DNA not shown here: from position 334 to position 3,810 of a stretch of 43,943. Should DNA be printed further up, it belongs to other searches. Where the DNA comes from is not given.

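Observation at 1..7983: The 'ORF-less' first 8 kb is one giant open reading frame missing from the supplied track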

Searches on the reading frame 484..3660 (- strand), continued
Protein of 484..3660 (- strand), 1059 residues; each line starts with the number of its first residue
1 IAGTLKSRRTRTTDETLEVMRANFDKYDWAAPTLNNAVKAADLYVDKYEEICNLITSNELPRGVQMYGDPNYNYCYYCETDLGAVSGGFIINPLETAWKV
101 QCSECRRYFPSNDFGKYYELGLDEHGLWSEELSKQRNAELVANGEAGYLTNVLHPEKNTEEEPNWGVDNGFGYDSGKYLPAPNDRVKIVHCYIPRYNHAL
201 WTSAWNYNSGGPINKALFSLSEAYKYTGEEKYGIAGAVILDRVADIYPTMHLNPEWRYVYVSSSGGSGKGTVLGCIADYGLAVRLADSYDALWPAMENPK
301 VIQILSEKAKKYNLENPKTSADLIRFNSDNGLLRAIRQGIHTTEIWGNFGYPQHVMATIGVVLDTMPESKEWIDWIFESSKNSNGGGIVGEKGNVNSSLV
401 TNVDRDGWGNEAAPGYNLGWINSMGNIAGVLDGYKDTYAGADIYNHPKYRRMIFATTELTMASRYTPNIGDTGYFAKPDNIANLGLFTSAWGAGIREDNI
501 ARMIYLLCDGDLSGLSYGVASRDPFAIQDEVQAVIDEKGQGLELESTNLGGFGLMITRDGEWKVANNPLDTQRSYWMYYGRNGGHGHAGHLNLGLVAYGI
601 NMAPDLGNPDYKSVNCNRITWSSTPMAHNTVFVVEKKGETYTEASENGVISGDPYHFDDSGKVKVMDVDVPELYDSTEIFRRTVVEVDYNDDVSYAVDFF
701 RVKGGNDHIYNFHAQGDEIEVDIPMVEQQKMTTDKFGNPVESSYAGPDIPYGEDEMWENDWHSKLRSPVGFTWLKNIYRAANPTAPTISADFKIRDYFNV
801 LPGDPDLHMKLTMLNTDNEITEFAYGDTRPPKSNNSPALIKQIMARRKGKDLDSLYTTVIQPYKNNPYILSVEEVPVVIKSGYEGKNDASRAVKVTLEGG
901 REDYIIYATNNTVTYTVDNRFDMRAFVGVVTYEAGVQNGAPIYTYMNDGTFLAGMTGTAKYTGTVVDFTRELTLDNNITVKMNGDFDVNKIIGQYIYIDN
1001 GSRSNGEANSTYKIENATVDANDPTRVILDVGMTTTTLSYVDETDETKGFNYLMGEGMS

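Call 31: search_solved_structures(query=A1, max_evalue=1, show_alignments=3)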
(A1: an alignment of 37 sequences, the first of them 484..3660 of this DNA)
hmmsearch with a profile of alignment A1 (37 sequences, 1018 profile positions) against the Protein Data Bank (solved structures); distinct sequences matched with E-value up to 1: 17.
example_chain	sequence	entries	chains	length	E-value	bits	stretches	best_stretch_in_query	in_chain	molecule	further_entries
9vtk_A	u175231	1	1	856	1.4e-25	92.5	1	339-913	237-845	Uly1040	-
9irq_A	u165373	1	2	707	9.9e-19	69.8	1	546-688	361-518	Alginate lyase AlgL17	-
7bjt_A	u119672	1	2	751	9e-14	53.4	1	537-680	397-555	Alginate lyase, family PL17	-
7bm6_A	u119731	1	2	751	1.4e-13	52.8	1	538-680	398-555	Alginate lyase, family PL17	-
4ok4_A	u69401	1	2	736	5.5e-13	50.8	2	545-680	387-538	Putative alginate lyase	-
4nei_A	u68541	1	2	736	5.8e-13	50.7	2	545-680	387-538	alginate lyase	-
4ojz_A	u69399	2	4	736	4.2e-12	47.9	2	546-680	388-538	Putative alginate lyase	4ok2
8bdd_A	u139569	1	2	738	5.2e-11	44.3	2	545-667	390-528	Alginate lyase family protein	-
4mmh_A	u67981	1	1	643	4.4e-06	27.9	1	531-664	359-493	Heparinase III protein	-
4mmi_A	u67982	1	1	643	4.5e-06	27.9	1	531-664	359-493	Heparinase III protein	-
6jp4_A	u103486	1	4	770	6.8e-06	27.3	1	399-626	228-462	Alginate lyase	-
6jph_A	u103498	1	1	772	6.9e-06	27.3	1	399-626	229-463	Alginate lyase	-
6jpn_A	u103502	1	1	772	6.9e-06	27.3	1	399-626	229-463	Alginate lyase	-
3a0o_A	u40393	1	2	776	3.2e-05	25.1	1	400-626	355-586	Oligo alginate lyase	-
8khw_A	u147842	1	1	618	0.00033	21.8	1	411-665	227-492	DUF4962 domain-containing protein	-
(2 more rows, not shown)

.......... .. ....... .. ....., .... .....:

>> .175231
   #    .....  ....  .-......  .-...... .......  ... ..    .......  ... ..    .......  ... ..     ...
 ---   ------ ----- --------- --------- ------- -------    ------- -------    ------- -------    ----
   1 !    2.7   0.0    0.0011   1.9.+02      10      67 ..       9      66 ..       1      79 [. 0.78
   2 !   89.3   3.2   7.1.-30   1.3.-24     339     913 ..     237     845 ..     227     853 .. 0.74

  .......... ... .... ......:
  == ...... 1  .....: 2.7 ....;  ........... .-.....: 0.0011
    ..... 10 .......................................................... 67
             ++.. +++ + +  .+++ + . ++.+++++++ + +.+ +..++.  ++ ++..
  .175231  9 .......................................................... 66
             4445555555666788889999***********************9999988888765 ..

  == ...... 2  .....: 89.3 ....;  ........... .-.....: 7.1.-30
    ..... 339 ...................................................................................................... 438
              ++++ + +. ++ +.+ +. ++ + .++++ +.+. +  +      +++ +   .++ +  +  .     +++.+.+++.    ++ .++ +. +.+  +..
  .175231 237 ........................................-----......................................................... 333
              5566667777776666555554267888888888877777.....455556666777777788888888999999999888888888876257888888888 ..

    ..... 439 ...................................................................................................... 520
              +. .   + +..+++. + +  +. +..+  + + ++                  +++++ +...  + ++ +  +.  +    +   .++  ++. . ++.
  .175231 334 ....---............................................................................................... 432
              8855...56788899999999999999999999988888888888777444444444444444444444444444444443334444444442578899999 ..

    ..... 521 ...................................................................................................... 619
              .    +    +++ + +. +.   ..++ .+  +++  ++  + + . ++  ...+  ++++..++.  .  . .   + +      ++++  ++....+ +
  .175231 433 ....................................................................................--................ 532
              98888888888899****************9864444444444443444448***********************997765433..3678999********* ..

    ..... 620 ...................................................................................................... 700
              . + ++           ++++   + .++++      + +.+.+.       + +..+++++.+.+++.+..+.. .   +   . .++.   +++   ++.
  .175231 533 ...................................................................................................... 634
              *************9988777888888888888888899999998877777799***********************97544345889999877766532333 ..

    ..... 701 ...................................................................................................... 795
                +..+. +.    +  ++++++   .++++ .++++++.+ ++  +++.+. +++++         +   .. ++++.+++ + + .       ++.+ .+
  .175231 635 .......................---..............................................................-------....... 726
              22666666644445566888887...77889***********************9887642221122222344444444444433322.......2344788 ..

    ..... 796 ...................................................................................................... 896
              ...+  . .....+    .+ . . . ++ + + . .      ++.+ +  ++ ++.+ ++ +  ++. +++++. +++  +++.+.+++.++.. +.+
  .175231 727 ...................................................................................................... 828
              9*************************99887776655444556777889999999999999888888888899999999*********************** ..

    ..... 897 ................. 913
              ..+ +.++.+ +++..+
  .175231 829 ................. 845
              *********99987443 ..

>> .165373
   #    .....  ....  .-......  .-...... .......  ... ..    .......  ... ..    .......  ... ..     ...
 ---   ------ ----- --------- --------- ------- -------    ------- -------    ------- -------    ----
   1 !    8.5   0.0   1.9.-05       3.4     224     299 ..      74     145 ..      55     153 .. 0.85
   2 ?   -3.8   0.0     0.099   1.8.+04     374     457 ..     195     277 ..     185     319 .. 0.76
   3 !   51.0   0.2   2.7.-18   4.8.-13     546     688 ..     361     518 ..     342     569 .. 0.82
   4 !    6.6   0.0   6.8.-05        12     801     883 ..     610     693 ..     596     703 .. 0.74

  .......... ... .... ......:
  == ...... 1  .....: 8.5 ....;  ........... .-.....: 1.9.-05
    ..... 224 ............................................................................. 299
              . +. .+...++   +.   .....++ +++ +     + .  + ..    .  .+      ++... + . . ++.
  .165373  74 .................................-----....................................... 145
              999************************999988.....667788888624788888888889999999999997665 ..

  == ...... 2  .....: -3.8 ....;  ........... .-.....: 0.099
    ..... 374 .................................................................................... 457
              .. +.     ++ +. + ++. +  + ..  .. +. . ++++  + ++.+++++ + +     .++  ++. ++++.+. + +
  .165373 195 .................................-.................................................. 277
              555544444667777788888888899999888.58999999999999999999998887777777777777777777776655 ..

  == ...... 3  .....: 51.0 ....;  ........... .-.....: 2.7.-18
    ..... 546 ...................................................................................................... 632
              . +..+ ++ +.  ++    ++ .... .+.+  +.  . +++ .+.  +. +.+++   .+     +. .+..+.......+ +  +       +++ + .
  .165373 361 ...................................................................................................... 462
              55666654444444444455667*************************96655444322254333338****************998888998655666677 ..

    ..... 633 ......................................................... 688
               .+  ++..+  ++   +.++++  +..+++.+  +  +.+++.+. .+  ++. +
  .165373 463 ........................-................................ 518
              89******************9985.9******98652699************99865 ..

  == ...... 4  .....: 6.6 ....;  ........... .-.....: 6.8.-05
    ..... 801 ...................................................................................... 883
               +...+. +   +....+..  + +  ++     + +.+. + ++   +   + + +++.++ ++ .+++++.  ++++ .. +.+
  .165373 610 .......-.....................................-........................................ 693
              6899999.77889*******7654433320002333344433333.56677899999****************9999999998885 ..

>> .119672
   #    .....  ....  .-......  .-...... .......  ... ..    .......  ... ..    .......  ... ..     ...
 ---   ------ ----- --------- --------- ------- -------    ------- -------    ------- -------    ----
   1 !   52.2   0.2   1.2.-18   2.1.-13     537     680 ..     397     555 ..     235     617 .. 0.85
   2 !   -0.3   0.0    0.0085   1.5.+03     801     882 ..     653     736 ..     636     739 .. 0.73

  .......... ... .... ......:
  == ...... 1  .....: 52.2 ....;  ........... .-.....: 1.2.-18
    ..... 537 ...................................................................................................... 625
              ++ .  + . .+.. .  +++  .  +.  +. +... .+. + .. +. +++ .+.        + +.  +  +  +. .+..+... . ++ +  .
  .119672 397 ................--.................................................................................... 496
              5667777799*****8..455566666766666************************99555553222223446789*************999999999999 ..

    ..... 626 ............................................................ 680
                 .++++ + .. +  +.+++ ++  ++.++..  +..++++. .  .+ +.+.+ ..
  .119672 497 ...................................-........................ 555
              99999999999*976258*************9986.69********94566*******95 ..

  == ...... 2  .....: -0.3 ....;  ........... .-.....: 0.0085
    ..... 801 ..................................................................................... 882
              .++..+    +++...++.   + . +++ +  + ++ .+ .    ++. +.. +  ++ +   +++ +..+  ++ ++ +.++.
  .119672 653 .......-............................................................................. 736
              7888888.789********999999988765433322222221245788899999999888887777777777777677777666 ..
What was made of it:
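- Closest known: PL40 ulvan lyase Uly1040. Same: Best sequence-profile match among solved structures: E 1.4e-25, covering profile positions 339-913 (call 31).
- Closest known: PL17. Same: The profile matches the HxH...D...H metal and active-site segment (call 31).
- Closest known: PL17. Different: The profile match is confined to ~140 residues (call 31).
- The family profile hits PL40 Uly1040 (E 1.4e-25), then PL17, PL12, PL39 and PL15 (call 31).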

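Call 36: search_protein_families(library=pfam, proteins=[P0004, P0185, P0161], max_evalue=0.001)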
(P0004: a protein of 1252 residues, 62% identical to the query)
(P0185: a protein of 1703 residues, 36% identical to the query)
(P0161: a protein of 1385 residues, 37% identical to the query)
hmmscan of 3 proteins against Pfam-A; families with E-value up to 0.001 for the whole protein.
P0004 (1252 aa): 2 families
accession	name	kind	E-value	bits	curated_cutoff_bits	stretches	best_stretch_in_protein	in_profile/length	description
PF02368.24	Big_2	-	4.5e-06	27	22.8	1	65-98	37-70/79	Bacterial Ig-like domain (group 2)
PF07940.18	Hepar_II_III_C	-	0.00011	22.3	24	1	678-734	34-88/237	Heparinase II/III-like, C-terminal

P0185 (1703 aa): 4 families
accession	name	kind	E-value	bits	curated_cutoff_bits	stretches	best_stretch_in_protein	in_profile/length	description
PF07940.18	Hepar_II_III_C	-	1.4e-09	38.2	24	1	1141-1286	34-187/237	Heparinase II/III-like, C-terminal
PF22888.1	FIMAH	-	5.3e-09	37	24.8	1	1617-1699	1-81/81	FIMAH domain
PF16990.11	CBM_35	-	7.1e-09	36.5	28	1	1004-1098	12-106/121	Carbohydrate binding module (family 35)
PF02368.24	Big_2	-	8.6e-05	22.9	22.8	1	198-262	9-70/79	Bacterial Ig-like domain (group 2)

P0161 (1385 aa): 2 families
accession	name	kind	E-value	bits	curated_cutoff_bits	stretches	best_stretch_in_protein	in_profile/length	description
PF22888.1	FIMAH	-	1.1e-15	58.4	24.8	1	1303-1380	3-80/81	FIMAH domain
PF07940.18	Hepar_II_III_C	-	3.8e-08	33.6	24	1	742-870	34-166/237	Heparinase II/III-like, C-terminal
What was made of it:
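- One Paenibacillus homologue carries a bona fide CBM_35 (call 36).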

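Call 45: predict_structure(alignment_id=A1)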
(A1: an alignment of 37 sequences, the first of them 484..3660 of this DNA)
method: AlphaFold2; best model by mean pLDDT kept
length: 1059 residues; sequences in the alignment: 37
mean_pLDDT: 87.6   pTM: 0.87
mean pLDDT of the five models: 87.6, 87.3, 86.2, 86.1, 85.4
residues with pLDDT >= 90: 594; 70-90: 368; 50-70: 91; < 50: 6
segments of 3 or more residues with pLDDT < 50: none
pLDDT, mean of each block of 10 residues (from residue 1): 73 90 91 93 95 90 80 86 79 91 95 96 90 96 94 93 92 86 78 92 64 93 96 98 93 79 77 89 95 96 96 93 95 95 86 94 91 89 55 86 86 80 89 76 86 90 83 81 87 91 90 88 91 94 89 90 60 89 68 92 80 55 80 73 63 90 95 86 96 94 94 95 91 71 88 73 74 91 91 92 90 89 91 74 94 95 96 96 92 96 97 96 97 82 95 91 96 94 93 92 67 95 96 91 89 93
secondary structure, 60 per line:
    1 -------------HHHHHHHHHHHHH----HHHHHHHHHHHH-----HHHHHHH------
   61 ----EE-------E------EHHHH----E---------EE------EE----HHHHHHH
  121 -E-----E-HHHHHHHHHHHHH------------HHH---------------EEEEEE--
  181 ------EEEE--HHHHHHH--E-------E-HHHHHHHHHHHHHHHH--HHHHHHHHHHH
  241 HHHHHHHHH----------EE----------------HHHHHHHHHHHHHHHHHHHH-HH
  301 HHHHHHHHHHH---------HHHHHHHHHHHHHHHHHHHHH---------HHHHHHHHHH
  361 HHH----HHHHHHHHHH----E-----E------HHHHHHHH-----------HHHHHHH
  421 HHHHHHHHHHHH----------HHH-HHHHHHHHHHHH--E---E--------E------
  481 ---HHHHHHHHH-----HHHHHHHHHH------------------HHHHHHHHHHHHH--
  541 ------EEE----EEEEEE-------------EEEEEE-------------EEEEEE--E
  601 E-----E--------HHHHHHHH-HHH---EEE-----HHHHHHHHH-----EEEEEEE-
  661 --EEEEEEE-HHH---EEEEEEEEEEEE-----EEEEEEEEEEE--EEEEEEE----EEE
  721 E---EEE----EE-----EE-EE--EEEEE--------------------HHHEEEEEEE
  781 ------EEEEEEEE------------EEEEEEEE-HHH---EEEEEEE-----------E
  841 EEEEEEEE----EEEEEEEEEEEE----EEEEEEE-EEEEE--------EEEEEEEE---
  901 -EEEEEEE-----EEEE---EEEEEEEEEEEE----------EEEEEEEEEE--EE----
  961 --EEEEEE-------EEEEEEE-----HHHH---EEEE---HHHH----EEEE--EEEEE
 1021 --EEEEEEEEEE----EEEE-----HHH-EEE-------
elements in order (helices of 4 or more, strands of 3 or more residues): H14-26 H31-42 H48-54 H82-85 H114-120 H130-142 E173-178 E187-190 H193-199 H212-227 H230-249 H278-297 H299-311 H321-341 H351-363 H368-377 H395-402 H414-432 H447-458 H484-492 H498-507 H526-538 E547-549 E554-559 E573-578 E592-597 H616-623 E631-633 H639-647 E653-659 E663-669 E677-688 E694-704 E707-713 E718-721 E725-727 E746-750 E774-780 E787-794 E807-814 E822-828 E840-848 E853-864 E869-875 E877-881 E890-897 E902-908 E914-917 E921-932 E943-952 E963-968 E976-982 H988-991 E995-998 H1002-1005 E1010-1013 E1016-1020 E1023-1032 E1037-1040 E1050-1052
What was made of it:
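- On Heparinase II/III-like lyase superfamily (fold shared by PL12/15/17/21/33/39/40): The AF2 model has pLDDT 87.6: helices to about core residue 540, then strands (call 45).
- The AF2 model of the core has pLDDT 87.6 and pTM 0.87 (call 45).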
